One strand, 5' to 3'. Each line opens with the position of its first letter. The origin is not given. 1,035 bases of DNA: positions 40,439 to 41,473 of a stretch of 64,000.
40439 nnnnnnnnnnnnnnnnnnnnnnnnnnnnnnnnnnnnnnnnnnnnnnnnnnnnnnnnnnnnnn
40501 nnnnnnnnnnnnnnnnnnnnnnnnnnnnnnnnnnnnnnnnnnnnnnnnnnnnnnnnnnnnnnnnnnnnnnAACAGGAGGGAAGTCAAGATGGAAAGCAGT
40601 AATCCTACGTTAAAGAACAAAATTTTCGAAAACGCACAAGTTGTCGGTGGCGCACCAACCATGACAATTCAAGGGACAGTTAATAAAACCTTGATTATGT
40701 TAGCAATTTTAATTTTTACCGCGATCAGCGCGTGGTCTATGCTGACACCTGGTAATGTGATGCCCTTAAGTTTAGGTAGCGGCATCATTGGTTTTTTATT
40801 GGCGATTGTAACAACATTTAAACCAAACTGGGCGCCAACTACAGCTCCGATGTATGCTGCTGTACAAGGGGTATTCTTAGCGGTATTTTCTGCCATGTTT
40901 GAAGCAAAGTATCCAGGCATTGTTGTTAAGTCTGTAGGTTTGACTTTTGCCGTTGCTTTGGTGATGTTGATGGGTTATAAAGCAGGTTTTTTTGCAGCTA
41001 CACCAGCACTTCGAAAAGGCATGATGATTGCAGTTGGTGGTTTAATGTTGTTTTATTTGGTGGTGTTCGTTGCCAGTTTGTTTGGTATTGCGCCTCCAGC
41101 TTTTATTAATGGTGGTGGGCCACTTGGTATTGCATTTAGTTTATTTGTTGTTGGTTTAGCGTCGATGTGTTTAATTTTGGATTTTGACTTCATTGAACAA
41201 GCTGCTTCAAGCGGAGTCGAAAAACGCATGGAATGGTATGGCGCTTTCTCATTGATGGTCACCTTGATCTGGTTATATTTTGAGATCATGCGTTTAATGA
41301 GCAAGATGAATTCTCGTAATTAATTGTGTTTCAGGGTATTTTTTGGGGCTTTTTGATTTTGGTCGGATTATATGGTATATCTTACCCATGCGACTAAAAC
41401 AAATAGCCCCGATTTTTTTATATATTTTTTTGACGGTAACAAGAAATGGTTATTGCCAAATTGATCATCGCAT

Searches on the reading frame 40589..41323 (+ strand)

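Call 20: search_protein_families(library=pfam, proteins=[window:40589-41323:+], max_evalue=0.0001)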
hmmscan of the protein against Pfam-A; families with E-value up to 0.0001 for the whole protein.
window:40589-41323:+ (244 aa): 1 family
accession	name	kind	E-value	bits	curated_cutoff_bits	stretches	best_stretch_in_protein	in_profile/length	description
PF12811.12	BaxI_1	-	1.7e-72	244.2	26.2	1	5-241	1-232/233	Bax inhibitor 1 like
